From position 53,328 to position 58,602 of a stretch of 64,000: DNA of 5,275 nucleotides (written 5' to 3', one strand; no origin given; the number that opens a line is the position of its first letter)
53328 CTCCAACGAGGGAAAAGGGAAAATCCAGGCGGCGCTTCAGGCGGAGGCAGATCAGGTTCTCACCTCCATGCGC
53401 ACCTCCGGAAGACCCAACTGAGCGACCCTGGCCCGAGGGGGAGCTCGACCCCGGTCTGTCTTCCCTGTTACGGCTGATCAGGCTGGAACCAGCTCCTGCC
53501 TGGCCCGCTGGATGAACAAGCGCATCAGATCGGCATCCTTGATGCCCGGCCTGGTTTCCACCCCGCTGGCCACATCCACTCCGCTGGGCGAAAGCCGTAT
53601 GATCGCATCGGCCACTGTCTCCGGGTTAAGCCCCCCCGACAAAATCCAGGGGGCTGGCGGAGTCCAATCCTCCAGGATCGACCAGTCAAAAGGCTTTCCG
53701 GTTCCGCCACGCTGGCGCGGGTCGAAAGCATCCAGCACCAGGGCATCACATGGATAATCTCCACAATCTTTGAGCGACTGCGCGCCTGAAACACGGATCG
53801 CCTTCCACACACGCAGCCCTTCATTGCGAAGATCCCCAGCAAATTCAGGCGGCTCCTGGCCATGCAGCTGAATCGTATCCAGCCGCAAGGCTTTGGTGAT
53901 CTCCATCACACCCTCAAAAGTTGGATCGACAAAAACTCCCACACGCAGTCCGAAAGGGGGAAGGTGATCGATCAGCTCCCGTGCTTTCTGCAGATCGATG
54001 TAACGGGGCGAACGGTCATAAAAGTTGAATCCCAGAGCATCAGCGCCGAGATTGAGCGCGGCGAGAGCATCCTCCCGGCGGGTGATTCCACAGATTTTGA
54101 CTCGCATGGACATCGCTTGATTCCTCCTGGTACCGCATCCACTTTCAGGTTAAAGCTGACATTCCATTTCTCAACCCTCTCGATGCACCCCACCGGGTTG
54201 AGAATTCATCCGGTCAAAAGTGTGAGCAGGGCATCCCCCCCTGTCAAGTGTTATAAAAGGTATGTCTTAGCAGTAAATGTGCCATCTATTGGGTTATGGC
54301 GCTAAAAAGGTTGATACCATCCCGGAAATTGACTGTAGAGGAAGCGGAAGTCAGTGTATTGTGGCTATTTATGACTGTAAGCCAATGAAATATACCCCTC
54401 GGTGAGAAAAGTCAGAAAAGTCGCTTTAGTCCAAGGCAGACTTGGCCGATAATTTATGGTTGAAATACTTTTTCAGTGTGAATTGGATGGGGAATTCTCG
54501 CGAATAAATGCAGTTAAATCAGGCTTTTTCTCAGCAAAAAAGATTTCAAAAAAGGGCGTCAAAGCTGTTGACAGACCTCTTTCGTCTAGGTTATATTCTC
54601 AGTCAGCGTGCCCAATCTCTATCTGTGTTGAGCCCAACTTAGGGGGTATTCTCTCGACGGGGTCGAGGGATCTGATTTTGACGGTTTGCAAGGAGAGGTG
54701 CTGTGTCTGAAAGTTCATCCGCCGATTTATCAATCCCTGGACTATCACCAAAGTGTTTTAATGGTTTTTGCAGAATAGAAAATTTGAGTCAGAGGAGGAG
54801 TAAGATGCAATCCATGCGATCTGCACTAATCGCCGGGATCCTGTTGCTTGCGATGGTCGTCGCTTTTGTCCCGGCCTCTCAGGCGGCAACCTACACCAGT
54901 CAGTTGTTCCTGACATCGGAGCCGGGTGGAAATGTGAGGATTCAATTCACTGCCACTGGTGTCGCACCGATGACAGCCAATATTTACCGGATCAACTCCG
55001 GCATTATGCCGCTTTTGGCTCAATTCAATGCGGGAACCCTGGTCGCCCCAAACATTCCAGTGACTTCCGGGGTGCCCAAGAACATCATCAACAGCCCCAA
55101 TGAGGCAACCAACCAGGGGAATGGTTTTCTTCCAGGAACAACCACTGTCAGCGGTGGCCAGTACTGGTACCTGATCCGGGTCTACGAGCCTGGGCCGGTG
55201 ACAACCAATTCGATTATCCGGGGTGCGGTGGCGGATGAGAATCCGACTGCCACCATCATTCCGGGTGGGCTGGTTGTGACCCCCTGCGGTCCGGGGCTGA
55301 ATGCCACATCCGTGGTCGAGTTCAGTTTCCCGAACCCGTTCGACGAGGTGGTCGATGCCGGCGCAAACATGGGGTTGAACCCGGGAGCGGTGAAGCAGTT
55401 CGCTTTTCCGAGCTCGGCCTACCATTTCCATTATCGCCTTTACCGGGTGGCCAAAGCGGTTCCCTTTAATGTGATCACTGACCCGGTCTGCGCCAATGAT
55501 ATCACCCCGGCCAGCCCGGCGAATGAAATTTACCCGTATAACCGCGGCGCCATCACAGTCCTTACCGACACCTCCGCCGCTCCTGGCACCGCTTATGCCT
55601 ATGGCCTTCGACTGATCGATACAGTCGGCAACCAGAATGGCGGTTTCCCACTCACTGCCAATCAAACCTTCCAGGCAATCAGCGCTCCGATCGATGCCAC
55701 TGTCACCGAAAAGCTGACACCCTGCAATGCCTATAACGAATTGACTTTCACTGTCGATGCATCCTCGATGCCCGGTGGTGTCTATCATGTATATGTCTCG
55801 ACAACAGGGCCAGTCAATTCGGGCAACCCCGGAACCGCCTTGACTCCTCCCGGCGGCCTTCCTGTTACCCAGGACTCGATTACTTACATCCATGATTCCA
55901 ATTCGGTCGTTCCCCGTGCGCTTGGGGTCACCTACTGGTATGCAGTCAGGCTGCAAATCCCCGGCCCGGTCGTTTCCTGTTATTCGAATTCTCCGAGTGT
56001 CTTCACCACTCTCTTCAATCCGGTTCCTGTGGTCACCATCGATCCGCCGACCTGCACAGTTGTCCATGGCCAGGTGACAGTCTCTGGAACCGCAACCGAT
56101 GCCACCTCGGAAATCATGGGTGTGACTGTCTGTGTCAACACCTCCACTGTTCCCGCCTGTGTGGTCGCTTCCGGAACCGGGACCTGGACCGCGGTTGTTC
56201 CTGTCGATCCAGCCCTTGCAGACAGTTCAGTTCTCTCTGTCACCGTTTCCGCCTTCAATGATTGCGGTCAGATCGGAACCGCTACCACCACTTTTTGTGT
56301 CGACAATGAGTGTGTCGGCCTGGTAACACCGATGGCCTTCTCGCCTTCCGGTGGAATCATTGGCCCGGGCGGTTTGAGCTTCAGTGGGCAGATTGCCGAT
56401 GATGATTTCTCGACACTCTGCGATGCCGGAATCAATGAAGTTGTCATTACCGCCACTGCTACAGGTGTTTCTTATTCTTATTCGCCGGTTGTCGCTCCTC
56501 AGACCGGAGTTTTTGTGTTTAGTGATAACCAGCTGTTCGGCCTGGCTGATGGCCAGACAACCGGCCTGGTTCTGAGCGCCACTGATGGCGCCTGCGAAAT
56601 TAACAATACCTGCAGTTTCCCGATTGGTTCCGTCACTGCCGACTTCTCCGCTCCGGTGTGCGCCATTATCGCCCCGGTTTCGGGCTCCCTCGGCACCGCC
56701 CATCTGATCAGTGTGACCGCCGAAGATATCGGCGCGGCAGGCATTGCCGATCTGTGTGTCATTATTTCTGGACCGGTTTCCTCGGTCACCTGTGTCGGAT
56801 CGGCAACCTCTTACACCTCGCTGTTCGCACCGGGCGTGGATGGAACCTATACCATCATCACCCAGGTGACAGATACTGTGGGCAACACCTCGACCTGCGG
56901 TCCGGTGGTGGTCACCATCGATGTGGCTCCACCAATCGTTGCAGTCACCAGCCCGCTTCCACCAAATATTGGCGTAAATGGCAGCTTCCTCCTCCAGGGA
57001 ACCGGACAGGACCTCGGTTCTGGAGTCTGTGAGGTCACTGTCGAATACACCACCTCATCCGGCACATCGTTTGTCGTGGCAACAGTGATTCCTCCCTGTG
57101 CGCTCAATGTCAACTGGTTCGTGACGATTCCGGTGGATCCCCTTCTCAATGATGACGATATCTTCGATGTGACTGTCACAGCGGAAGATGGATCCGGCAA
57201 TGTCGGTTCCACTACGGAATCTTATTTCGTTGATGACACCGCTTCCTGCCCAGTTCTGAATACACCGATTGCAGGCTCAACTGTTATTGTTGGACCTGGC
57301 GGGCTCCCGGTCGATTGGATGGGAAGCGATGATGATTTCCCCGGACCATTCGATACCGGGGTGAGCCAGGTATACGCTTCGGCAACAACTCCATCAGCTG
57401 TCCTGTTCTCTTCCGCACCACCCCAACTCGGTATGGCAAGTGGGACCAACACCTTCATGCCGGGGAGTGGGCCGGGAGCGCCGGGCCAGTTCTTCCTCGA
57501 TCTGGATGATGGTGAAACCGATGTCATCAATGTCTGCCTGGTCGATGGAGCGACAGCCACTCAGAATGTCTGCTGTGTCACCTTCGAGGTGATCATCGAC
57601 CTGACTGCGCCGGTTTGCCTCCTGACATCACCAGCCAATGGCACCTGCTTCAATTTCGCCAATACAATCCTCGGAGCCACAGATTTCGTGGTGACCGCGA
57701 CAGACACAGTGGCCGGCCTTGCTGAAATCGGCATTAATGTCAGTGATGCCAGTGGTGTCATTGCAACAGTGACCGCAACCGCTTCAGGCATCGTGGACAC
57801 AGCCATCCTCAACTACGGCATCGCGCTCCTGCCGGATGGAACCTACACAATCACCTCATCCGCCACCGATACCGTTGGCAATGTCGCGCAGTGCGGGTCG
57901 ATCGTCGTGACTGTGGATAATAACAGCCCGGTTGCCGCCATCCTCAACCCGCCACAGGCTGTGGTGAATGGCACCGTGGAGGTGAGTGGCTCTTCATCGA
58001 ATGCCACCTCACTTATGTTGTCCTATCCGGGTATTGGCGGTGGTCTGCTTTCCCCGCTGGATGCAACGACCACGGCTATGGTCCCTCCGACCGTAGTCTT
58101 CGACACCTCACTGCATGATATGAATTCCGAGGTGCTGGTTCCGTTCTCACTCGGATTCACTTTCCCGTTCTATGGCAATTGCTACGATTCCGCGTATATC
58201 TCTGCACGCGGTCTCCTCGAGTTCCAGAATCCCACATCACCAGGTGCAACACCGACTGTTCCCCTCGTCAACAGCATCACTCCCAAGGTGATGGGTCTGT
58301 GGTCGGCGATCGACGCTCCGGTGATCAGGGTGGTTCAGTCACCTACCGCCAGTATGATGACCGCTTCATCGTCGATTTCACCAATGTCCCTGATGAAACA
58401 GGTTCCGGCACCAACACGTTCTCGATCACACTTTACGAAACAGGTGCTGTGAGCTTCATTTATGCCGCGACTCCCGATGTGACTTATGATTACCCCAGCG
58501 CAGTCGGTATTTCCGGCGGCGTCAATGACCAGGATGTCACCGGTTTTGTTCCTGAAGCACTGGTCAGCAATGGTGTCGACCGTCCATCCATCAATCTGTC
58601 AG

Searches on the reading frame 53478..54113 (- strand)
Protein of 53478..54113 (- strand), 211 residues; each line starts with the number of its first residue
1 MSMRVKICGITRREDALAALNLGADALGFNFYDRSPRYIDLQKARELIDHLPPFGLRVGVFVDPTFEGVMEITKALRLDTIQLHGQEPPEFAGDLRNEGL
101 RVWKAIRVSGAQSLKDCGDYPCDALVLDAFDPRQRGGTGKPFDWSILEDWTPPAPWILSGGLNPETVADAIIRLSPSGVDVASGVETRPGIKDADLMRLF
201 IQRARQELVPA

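Call 87: search_protein_families(library=pfam, proteins=[window:53478-54113:-], max_evalue=0.00001)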
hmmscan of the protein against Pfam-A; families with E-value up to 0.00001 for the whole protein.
window:53478-54113:- (211 aa): 1 family
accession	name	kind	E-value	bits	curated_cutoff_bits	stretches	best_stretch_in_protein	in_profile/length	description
PF00697.28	PRAI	-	7.7e-46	156.7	22.7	1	5-202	1-192/193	N-(5'phosphoribosyl)anthranilate (PRA) isomerase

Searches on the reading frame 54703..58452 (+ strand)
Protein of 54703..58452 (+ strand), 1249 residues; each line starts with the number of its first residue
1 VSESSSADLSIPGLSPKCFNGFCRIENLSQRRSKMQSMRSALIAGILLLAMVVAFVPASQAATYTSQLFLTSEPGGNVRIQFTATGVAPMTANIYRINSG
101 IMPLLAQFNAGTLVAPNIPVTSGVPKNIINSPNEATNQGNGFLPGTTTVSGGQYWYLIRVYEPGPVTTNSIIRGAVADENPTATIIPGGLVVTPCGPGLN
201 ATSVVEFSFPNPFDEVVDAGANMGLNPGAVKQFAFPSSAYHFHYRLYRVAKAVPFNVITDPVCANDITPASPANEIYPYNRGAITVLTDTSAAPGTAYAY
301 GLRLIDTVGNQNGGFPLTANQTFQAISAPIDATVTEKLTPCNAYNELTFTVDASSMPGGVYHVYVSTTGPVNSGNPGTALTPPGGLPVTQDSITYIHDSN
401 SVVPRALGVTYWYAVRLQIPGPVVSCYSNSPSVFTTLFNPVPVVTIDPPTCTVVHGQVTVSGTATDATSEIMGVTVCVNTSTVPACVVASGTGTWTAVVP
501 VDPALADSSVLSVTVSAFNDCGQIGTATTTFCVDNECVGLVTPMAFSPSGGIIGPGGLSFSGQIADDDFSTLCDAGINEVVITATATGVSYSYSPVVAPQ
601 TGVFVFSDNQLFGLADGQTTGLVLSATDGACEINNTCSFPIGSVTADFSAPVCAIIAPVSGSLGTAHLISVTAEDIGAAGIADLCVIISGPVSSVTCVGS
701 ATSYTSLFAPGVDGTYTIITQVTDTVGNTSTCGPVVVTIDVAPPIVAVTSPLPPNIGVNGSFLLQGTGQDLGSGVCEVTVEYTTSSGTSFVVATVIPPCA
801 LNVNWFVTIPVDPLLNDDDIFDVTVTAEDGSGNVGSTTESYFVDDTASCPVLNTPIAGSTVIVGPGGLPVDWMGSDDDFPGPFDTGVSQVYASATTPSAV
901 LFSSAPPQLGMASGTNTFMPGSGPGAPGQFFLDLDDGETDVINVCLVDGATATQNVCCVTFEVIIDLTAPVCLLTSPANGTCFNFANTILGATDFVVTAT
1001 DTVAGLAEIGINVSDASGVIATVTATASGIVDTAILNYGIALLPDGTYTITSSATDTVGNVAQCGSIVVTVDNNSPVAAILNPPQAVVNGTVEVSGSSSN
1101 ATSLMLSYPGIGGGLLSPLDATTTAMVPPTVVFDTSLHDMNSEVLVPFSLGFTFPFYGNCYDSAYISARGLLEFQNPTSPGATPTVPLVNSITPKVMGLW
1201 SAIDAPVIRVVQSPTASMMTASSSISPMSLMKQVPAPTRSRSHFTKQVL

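Call 87: search_protein_families(library=pfam, proteins=[window:54703-58452:+], max_evalue=0.00001)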
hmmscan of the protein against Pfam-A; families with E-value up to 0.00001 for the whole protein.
window:54703-58452:+ (1249 aa): 2 families
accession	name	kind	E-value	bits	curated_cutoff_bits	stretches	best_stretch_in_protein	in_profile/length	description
PF19077.6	Big_13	-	2.4e-07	31.6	27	0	709-740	70-101/102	Bacterial Ig-like domain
PF13750.12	Big_3_3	-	1.4e-06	28.5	27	0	1037-1091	6-65/157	Bacterial Ig-like domain (group 3)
